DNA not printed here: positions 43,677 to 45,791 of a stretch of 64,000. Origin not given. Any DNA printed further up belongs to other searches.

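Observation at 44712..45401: C5 cytosine methyltransferase with seven tandem D(E/K)P-x-x-T modules in the variable region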

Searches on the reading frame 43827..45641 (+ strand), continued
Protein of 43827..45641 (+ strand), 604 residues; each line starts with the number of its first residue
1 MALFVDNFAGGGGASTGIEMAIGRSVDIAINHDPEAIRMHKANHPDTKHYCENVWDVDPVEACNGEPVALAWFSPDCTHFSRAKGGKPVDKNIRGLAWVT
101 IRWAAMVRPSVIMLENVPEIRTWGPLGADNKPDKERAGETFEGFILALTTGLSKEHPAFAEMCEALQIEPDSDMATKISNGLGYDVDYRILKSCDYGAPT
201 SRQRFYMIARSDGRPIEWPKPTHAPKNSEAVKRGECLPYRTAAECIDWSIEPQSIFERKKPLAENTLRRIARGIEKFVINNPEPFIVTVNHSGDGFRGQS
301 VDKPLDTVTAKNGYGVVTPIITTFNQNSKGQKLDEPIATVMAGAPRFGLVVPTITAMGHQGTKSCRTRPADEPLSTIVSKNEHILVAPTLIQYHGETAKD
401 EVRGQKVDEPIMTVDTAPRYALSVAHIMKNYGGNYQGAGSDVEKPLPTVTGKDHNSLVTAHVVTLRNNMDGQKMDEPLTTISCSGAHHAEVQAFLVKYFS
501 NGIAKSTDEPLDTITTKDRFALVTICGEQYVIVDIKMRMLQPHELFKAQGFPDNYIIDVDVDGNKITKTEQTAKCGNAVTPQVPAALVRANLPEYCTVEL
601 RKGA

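Call 21: search_protein_representatives(protein=window:43827-45641:+)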
Query: 604 residues. Proteins with E-value up to 0.001 (for the whole library): 9381; up to 1e-10: 5565; up to 1e-30: 2802. The best 150 are listed.
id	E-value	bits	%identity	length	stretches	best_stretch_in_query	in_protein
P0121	5.7e-195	665.9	53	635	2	3-325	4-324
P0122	4.0e-186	636.7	54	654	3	183-528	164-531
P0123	7.5e-184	629.1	53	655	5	3-148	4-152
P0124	1.4e-181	621.6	55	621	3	3-287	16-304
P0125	2.9e-176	604.1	56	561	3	3-148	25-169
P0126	9.4e-176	602.4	55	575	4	3-148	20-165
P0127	1.8e-172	591.6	51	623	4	3-342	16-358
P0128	3.6e-172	590.6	53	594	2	181-596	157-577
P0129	2.2e-171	588.0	53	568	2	182-592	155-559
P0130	9.2e-170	582.6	44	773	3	3-413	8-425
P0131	5.0e-168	576.9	57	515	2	3-311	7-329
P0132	5.1e-168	576.8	53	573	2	3-287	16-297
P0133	1.0e-167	575.9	55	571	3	3-149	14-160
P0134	3.4e-167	574.1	44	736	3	3-391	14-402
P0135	4.7e-167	573.7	60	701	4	3-148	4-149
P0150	2.2e-154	531.8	50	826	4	3-145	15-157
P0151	3.4e-154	531.2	44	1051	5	286-595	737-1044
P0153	5.5e-154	530.5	46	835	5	3-146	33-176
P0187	5.2e-144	497.6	49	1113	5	76-398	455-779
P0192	3.2e-143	495.0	50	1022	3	181-464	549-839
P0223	5.7e-136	471.0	53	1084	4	179-461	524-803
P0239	1.5e-133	463.0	43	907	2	3-431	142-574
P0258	1.6e-131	456.3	48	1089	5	181-347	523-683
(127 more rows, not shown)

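Call 35: predict_structure(alignment_id=A1)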
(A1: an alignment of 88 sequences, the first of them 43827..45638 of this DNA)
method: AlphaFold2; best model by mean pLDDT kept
length: 604 residues; sequences in the alignment: 88
mean_pLDDT: 71.5   pTM: 0.63
mean pLDDT of the five models: 71.5, 70.9, 69.4, 67.4, 67.2
residues with pLDDT >= 90: 243; 70-90: 84; 50-70: 119; < 50: 158
segments of 3 or more residues with pLDDT < 50: 83-86, 288-295, 297-319, 341-345, 360-362, 376-379, 384-427, 432-439, 441-445, 447-453, 456-460, 482-484, 492-506, 509-519, 599-604
pLDDT, mean of each block of 10 residues (from residue 1): 92 95 96 93 97 93 96 75 48 77 97 92 84 87 97 95 94 97 98 96 95 97 95 95 84 82 84 80 59 43 35 35 56 56 48 51 50 48 44 33 35 29 42 46 45 47 56 57 51 37 46 43 66 80 94 95 94 91 98 80 41
secondary structure, 60 per line:
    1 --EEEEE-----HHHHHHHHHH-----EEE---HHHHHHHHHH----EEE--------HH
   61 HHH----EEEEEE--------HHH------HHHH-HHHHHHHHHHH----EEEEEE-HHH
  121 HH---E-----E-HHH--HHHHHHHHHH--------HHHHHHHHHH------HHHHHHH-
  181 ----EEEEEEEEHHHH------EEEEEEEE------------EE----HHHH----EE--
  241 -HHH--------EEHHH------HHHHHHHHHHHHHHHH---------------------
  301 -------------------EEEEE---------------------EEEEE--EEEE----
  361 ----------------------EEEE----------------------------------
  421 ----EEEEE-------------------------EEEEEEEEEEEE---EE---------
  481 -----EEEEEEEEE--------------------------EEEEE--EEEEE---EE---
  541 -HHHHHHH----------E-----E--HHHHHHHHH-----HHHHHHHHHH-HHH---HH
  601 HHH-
elements in order (helices of 4 or more, strands of 3 or more residues): E3-7 H13-22 E28-30 H34-43 E48-50 H59-63 E68-73 H91-94 H96-106 E111-116 H118-122 H139-148 H157-166 H173-179 E185-192 H193-196 E203-210 H229-232 H264-279 E320-324 E346-350 E353-356 E383-386 E425-429 E455-466 E486-494 E521-525 E528-532 H542-548 H568-576 H582-591 H599-603

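Call 57: find_encoding_contigs(protein=P0002, flank=6000, max_places=2)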
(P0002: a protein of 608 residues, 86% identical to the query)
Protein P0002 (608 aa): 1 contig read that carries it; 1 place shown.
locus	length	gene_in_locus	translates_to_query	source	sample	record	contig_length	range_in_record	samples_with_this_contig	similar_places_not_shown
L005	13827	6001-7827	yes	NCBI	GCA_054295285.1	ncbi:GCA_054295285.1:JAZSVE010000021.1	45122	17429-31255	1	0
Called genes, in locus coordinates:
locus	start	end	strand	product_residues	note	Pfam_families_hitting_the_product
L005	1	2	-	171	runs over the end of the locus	-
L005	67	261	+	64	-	PF12728:HTH_17 (weak)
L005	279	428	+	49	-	-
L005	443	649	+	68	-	-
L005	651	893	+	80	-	-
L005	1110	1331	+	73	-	-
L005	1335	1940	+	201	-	-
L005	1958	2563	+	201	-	-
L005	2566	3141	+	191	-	PF02732:ERCC4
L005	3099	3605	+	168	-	-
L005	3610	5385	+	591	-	PF13481:AAA_25, PF03796:DnaB_C, PF06745:ATPase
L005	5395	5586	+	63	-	-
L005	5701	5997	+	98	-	-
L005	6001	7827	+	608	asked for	PF00145:DNA_methylase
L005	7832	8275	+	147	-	-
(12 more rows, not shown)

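Call 68: predict_structure(alignment_id=A2)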
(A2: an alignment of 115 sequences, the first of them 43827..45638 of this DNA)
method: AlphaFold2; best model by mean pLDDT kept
length: 604 residues; sequences in the alignment: 115
mean_pLDDT: 62.7   pTM: 0.60
mean pLDDT of the five models: 62.7, 62.2, 59.5, 58.9, 58.6
residues with pLDDT >= 90: 210; 70-90: 83; 50-70: 38; < 50: 273
segments of 3 or more residues with pLDDT < 50: 81-85, 272-534, 600-604
pLDDT, mean of each block of 10 residues (from residue 1): 89 94 95 91 95 89 95 76 52 79 97 92 84 87 97 94 92 96 98 94 94 97 89 90 75 61 53 46 28 32 31 24 32 33 28 36 44 37 35 35 35 29 31 35 34 27 24 27 23 24 32 32 35 57 91 94 92 89 97 80 36
secondary structure, 60 per line:
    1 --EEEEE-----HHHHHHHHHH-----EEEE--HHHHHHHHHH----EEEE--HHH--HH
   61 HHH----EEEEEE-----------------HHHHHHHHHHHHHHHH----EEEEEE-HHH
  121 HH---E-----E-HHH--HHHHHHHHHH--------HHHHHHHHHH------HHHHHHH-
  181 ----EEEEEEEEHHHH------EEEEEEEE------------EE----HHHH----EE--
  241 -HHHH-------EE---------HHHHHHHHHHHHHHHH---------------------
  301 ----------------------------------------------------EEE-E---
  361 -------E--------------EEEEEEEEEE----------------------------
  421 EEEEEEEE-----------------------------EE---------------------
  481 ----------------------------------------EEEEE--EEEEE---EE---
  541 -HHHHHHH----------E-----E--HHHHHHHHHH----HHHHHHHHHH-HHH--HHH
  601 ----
elements in order: E3-7 H13-22 E28-31 H34-43 E48-51 H59-63 E68-73 H91-106 E111-116 H118-122 H139-148 H157-166 H173-179 E185-192 H193-196 E203-210 H229-232 H242-245 H264-279 E353-355 E383-392 E421-428 E521-525 E528-532 H542-548 H568-577 H582-591

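Call 69: fold_search(model_id=the predicted structure, library=pdb)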
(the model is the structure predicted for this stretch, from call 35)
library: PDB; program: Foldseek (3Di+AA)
matches with E <= 10: 762; with E <= 0.001: 149
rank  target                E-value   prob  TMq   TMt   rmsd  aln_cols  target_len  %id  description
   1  3g7u                  3.6e-11  1.00  0.27  0.46   5.1       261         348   20  Crystal structure of putative DNA modification methyltransferase encoded within prophage Cp-933R (E.coli) (released 2009-02-24)
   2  9pec                  1.3e-09  1.00  0.26  0.23   8.8       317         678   18  Cryo-EM structure of Arabidopsis thaliana Met1 (RFTS free) (released 2025-10-22)
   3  9peb                  1.5e-09  1.00  0.22  0.14   7.7       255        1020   22  Cryo-EM structure of Arabidopsis thaliana Met1 (released 2025-10-22)
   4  6w8v_A                2.0e-09  1.00  0.26  0.20  10.4       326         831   16  Crystal structure of mouse DNMT1 in complex with ACG DNA (released 2020-07-08)
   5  9m5x                  2.0e-09  1.00  0.34  0.20  22.4       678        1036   15  Cryo-EM structure of Arabidopsis thaliana MET1 (released 2025-08-20)
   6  9v36_A                2.2e-09  1.00  0.26  0.19   7.3       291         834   17  Human DNMT1 (aa 698-1616) bound to hemimethylated dsDNA and Inhibitor DMI26 (released 2026-03-18)
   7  5gut                  2.9e-09  1.00  0.27  0.21   6.5       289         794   18  The crystal structure of mouse DNMT1 (731-1602) mutant - N1248A (released 2017-09-06)
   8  3pt6_B                2.9e-09  1.00  0.25  0.17   8.1       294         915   17  Crystal structure of mouse DNMT1(650-1602) in complex with DNA (released 2010-12-29)
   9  9baq_A                3.1e-09  1.00  0.28  0.18   6.1       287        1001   18  CryoEM structure of DIM2-HP1-H3K9me3-DNA complex (released 2024-07-24)
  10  9m5u_A                3.1e-09  1.00  0.25  0.19   5.4       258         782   20  Cryo-EM structure of Arabidopsis thaliana MET1 (aa:621-1534) in complex with hemimethylated DNA analog (released 2025-08-20)
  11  3pt6_A                3.5e-09  1.00  0.26  0.18   7.2       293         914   18  Crystal structure of mouse DNMT1(650-1602) in complex with DNA (released 2010-12-29)
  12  4fsx_A                3.5e-09  1.00  0.24  0.21   9.6       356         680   13  crystal structure of Se-substituted Zea mays ZMET2 in complex with SAH (released 2012-10-17)
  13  8yf3                  3.7e-09  1.00  0.23  0.40  12.8       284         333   20  DNA cytosine C5-carboxymethyltransferase in complex with Cx-SAM (released 2025-09-03)
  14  9v4p_A                4.1e-09  1.00  0.24  0.19   5.4       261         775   21  Cryo-EM structure of A. thaliana MET1(610-1534) bound covalently to a hemi-mCpG DNA (released 2025-11-26)
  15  4ft4_B                4.4e-09  1.00  0.24  0.21  11.1       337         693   14  crystal structure of Zea mays ZMET2 in complex H3(1-32)K9me2 peptide and SAH (released 2012-10-17)
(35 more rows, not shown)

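Call 75: find_related_loci(query=window:43827-45638:+, collection=genome_contigs, flank=3000)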
Query window:43827-45638:+ (604 aa) in genome_contigs; peptide patterns used: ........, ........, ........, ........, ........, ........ (x = any residue, [..] = any of these).
170 stretches matched a pattern; 139 encode a relative of the query (tblastn E <= 1e-3); the best 80 are kept; 80 distinct loci.
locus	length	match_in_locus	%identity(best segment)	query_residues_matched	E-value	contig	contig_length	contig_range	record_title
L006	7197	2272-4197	90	1-604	0e+0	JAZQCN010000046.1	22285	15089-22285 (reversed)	MAG: Clostridia bacterium isolate T1900044638_TS20190104.MAGScoT_cleanbin_000005 SGB_1205_k141_10369, whole genome shotg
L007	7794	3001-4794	72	3-602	0e+0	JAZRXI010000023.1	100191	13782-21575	MAG: Clostridia bacterium isolate T1900044951_TA20190004.MAGScoT_cleanbin_000006 SGB_3657_k141_693103, whole genome shot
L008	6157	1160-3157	66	1-596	0e+0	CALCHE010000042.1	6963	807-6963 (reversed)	MAG TPA_asm: uncultured Clostridia bacterium isolate SRR6425761_bin.138_CONCOCT_v1.1_MAG genome assembly, contig: ERZ176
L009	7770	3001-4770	67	3-596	0e+0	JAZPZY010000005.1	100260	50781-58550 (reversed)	MAG: Eubacteriales bacterium isolate T1900044644_TS20190110.MAGScoT_cleanbin_000004 SGB_1318_k141_1020677, whole genome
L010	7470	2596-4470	64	3-596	0e+0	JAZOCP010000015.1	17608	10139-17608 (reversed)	MAG: Eubacteriales bacterium isolate T1900044755_TS20190421.MAGScoT_cleanbin_000062 SGB_2272_k141_3319258, whole genome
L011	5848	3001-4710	67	1-603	0e+0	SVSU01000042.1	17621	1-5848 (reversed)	MAG: Oscillospiraceae bacterium isolate SIG677 NODE_57923_length_17621_cov_1.423345, whole genome shotgun sequence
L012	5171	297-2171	64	3-596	0e+0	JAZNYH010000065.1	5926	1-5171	MAG: Eubacteriales bacterium isolate T1900044777_TS20190243.MAGScoT_cleanbin_000019 SGB_2495_k141_1130364, whole genome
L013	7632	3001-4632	51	3-599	0e+0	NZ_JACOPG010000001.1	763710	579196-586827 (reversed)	Roseburia lenta strain NSJ-9 Rh488_ctg0001, whole genome shotgun sequence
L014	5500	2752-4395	50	3-599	0e+0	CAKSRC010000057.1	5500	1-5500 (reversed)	MAG: uncultured Eubacteriales bacterium isolate REFINED_METABAT215_TOP10_CONTIGS_1500_ASSEMBLY_K77_MERGED__Hadza_MoBio_h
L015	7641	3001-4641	49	3-599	0e+0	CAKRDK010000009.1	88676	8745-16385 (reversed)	MAG: uncultured Roseburia sp. isolate REFINED_METABAT215_TOP10_CONTIGS_1500_ASSEMBLY_K77_MERGED__Hadza_PheChl_Fiber-Hadz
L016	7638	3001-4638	49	3-599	1e-178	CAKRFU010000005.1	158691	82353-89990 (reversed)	MAG: uncultured Lachnospiraceae bacterium isolate REFINED_METABAT215_TOP10_CONTIGS_1500_ASSEMBLY_K77_MERGED__Nepal_MoBio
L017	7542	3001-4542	49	3-602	5e-175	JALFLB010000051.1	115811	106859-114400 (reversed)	MAG: Agathobacter sp. isolate SUG778 k141_84686, whole genome shotgun sequence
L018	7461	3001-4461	50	3-596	5e-175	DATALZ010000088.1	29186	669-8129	MAG TPA_asm: Caproicibacter sp. isolate SMAG_U6977 k141_835657, whole genome shotgun sequence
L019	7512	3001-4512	60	3-596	1e-174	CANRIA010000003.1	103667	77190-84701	MAG: uncultured Clostridia bacterium isolate Lapin-023__bin13 genome assembly, contig: Lapin-023__NODE_246_length_103667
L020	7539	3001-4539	48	3-599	2e-171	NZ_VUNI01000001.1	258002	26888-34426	Roseburia porci strain MUC/MUC-530-WT-4D seq1, whole genome shotgun sequence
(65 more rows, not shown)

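Call 83: get_annotated_region(hit=H1, flank=2500)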
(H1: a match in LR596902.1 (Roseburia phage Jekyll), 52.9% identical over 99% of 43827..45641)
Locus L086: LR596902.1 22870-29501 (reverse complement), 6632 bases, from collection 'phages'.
description: Roseburia phage Jekyll genome assembly, chromosome: 1.
organism: Roseburia phage Jekyll (NCBI taxid 2570912)
taxonomy: Viruses; Duplodnaviria; Heunggongvirae; Uroviricota; Caudoviricetes
host: -; source: -; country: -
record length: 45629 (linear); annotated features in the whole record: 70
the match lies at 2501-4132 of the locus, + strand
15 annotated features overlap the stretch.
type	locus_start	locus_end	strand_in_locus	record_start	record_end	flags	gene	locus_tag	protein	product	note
CDS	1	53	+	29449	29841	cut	-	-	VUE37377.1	YopX-like phage protein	-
CDS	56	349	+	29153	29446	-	-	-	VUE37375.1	hypothetical protein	-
CDS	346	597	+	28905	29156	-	-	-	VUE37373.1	restriction alleviation protein Lar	-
CDS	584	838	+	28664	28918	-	-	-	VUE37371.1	hypothetical protein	-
CDS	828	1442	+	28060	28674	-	-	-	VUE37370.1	YqfB-like protein of E. coli, ASCH domain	-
CDS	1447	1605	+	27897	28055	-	-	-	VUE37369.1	hypothetical protein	-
CDS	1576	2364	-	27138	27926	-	-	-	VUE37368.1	hypothetical protein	-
CDS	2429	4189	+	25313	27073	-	-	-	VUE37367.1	cytosine DNA methylase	-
CDS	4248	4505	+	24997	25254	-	-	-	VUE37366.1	hypothetical protein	-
CDS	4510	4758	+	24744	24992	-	-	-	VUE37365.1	hypothetical protein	-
CDS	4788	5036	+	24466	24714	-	-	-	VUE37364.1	hypothetical protein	-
CDS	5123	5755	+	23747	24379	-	-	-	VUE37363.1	hypothetical protein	-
CDS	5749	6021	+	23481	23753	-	-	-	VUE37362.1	hypothetical protein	-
CDS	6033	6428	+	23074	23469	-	-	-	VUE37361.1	hypothetical protein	-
CDS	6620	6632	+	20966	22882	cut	-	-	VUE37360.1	terminase large subunit, PBSX family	-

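Call 84: get_annotated_region(hit=H2, flank=2500)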
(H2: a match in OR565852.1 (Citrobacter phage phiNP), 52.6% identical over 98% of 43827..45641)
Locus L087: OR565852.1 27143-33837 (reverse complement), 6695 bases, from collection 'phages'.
description: Citrobacter phage phiNP, complete genome.
organism: Citrobacter phage phiNP (NCBI taxid 3092605)
taxonomy: Viruses; Duplodnaviria; Heunggongvirae; Uroviricota; Caudoviricetes
host: Citrobacter rodentium DBS100; source: bacterial culture; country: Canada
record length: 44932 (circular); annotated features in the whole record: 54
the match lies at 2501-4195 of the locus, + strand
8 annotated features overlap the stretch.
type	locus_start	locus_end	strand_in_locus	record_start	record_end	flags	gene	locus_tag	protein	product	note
CDS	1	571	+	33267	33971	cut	regP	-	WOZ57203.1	rha family regulatory protein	-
CDS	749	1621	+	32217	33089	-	rep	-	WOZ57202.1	replication protein O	-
CDS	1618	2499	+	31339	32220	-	mtase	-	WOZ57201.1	N-6-adenine-methyltransferase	-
CDS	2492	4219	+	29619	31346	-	met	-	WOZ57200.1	putative methylase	-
CDS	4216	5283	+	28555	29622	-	-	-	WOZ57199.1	antitermination protein Q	ater Q_2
CDS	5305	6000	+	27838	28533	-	-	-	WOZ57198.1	antitermination protein Q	ater Q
CDS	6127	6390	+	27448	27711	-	-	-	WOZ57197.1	hypothetical protein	phiNP_036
CDS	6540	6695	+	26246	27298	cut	dam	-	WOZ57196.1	DNA-adenine methylase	-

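Call 85: get_annotated_region(hit=H12, flank=2500)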
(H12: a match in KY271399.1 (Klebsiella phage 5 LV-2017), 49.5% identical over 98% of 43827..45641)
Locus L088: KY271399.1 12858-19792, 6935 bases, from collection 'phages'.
description: Klebsiella phage 5 LV-2017, complete genome.
organism: Klebsiella phage 5 LV-2017 (NCBI taxid 1960659)
taxonomy: Viruses; Duplodnaviria; Heunggongvirae; Uroviricota; Caudoviricetes
host: Klebsiella pneumoniae KH43; source: -; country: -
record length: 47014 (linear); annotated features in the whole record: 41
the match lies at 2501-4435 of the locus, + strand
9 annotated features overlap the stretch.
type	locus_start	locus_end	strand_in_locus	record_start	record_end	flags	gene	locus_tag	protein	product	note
CDS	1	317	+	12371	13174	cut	-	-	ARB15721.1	putative chromosome partitioning protein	Gp35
CDS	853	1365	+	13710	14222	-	-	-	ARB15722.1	EaD protein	-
CDS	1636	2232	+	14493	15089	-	-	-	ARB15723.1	EaA protein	-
CDS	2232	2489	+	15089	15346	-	-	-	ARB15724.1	putative DNA methyltransferase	-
CDS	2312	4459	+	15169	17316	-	-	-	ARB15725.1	putative methylase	-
CDS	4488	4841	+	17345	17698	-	-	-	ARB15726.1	putative DNA damage-inducible protein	bacteriophage putative DNA damage-inducible protein; DinI homolog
CDS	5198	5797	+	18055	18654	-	-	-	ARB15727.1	hypothetical protein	-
CDS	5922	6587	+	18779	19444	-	-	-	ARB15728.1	hypothetical protein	hypothetical protein Stx2Ip141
CDS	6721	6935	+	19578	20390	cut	-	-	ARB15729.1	late transcription antitermination protein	-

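Call 86: get_annotated_region(hit=H17, flank=2500)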
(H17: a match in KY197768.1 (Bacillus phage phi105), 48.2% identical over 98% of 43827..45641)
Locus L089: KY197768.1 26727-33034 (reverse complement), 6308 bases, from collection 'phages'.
description: Bacillus phage phi105 N-acetylmuramoyl-L-alanine amidase CwlH gene, complete cds.
organism: Bacillus phage phi105 (NCBI taxid 10717)
taxonomy: Viruses; Duplodnaviria; Heunggongvirae; Uroviricota; Caudoviricetes; Spizizenvirus; Spizizenvirus sv105
host: Bacillus sp.; source: -; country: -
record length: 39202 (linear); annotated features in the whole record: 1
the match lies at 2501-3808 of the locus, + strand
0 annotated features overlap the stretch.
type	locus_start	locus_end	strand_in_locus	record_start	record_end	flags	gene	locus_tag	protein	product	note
